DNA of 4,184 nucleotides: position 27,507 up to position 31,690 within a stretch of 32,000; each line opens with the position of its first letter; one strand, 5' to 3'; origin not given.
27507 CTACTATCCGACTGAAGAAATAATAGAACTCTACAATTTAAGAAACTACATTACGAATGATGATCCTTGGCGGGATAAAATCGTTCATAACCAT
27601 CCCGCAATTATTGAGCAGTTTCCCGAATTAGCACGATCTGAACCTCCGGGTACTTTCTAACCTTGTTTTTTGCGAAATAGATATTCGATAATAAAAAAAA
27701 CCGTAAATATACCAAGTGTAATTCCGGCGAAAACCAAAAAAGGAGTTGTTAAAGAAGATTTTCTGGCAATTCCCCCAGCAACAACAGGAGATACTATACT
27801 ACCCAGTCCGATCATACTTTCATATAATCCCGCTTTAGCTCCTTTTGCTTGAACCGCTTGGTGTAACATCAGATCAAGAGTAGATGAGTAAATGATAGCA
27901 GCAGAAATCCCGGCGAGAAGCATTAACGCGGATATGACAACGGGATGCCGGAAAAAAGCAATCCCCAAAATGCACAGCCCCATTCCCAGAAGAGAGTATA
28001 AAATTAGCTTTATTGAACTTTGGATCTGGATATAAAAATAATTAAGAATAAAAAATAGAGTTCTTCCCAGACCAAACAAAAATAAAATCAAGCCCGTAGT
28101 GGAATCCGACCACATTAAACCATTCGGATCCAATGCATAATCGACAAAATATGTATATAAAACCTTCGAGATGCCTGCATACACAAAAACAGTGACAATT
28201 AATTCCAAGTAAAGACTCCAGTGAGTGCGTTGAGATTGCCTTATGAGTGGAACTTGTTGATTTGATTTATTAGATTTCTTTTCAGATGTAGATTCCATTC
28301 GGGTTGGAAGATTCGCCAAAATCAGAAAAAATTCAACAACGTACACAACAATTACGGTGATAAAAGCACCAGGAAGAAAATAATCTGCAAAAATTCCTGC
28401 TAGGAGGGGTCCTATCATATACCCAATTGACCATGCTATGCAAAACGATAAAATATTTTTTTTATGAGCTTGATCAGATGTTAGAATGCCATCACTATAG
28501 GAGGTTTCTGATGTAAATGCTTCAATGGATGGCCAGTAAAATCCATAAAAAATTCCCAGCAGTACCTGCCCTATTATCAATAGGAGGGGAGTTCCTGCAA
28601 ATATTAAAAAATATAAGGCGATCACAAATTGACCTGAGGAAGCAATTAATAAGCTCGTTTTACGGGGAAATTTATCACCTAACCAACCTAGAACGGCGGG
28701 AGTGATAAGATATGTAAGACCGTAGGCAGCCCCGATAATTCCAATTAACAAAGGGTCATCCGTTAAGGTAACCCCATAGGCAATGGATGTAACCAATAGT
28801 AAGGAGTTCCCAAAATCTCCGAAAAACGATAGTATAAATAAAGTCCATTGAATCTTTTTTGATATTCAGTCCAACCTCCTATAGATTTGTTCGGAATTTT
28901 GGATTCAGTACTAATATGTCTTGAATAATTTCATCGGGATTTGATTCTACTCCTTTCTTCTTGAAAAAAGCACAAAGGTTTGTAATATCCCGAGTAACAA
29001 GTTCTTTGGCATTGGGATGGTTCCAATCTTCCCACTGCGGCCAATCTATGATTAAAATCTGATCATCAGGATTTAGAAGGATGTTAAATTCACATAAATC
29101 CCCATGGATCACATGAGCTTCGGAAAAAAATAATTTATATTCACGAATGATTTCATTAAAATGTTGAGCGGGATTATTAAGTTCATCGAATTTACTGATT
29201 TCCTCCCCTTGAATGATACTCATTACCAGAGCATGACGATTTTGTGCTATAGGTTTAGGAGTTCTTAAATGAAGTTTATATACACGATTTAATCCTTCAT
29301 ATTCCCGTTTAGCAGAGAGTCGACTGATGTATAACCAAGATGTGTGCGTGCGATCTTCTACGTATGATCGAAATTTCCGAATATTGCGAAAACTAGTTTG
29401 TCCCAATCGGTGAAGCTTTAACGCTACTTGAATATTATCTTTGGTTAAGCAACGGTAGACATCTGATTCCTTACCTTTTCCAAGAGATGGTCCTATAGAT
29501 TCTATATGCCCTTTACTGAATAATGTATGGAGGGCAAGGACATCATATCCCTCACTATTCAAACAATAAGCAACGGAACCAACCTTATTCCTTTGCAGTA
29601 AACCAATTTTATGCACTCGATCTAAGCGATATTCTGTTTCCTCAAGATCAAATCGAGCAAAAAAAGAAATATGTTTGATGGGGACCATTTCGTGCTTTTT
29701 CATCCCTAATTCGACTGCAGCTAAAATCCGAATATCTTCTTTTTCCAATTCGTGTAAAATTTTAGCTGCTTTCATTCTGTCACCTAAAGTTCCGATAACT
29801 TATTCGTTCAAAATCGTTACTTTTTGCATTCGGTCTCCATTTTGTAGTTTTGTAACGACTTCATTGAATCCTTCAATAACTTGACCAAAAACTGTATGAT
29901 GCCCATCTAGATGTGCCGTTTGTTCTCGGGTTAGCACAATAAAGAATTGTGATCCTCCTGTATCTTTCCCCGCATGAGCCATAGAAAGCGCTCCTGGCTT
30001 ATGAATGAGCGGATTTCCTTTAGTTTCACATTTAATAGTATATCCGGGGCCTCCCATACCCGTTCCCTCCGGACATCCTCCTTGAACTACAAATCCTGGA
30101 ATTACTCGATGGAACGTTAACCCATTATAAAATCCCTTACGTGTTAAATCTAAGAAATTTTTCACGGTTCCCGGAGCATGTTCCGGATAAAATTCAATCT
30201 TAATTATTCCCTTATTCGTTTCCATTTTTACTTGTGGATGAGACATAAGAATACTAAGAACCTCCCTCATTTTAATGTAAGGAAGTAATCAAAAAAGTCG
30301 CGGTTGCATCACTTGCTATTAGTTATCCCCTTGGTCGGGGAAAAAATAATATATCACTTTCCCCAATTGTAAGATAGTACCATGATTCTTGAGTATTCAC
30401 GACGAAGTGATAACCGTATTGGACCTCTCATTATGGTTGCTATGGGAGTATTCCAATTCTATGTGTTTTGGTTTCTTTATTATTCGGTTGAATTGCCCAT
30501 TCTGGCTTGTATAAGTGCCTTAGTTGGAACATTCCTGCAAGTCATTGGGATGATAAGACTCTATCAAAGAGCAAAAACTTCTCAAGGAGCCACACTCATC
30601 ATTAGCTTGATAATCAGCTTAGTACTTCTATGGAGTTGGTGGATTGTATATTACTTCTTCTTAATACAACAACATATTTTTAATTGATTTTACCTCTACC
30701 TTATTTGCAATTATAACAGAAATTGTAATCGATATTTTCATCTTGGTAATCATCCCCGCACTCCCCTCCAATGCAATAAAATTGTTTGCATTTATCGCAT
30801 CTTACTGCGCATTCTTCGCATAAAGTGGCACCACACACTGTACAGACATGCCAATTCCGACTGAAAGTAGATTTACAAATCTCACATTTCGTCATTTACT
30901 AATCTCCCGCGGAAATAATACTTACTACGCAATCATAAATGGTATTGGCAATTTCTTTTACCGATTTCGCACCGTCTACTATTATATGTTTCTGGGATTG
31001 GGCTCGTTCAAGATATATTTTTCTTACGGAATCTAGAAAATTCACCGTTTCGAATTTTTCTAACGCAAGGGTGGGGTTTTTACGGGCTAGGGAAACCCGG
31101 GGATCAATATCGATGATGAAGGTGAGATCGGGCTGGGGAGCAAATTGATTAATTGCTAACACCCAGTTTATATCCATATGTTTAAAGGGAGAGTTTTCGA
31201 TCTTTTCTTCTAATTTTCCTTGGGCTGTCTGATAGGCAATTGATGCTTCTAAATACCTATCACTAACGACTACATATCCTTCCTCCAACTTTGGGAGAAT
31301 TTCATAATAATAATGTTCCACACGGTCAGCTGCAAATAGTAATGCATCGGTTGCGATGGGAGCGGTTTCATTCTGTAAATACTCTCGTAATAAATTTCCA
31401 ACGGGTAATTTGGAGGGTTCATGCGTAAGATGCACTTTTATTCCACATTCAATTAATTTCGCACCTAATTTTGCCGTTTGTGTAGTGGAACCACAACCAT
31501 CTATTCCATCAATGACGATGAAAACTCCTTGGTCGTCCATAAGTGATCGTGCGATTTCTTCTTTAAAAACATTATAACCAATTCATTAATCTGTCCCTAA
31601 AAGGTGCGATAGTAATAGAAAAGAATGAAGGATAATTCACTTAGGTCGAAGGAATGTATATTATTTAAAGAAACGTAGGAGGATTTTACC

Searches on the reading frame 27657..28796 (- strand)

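Call 101: search_protein_families(library=pfam, proteins=[window:27657-28796:-], max_evalue=0.0001)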
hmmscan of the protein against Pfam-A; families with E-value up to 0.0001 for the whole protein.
window:27657-28796:- (379 aa): 1 family
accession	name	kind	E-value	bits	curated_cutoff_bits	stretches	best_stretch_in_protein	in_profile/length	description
PF07690.21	MFS_1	-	8.7e-32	110.8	33.4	2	12-312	28-321/347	Major Facilitator Superfamily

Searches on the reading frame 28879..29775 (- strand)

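Call 101: search_protein_families(library=pfam, proteins=[window:28879-29775:-], max_evalue=0.0001)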
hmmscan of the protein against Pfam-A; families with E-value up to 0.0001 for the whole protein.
window:28879-29775:- (298 aa): 3 families
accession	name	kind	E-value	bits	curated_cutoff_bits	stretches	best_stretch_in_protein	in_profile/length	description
PF01163.29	RIO1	-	3.5e-50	170.7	22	1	105-278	1-181/187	RIO domain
PF09202.17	Rio2_N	-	1.8e-21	76.7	27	1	7-87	1-81/82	Rio2, N-terminal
PF01636.29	APH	-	6.4e-05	23.3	23.2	0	220-245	168-194/239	Phosphotransferase enzyme family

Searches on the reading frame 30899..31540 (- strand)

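Call 101: search_protein_families(library=pfam, proteins=[window:30899-31540:-], max_evalue=0.0001)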
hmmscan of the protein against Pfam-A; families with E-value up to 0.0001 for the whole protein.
window:30899-31540:- (213 aa): 1 family
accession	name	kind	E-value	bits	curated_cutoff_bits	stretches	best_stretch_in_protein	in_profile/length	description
PF02223.23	Thymidylate_kin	-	2.2e-41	142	27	1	10-201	1-185/185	Thymidylate kinase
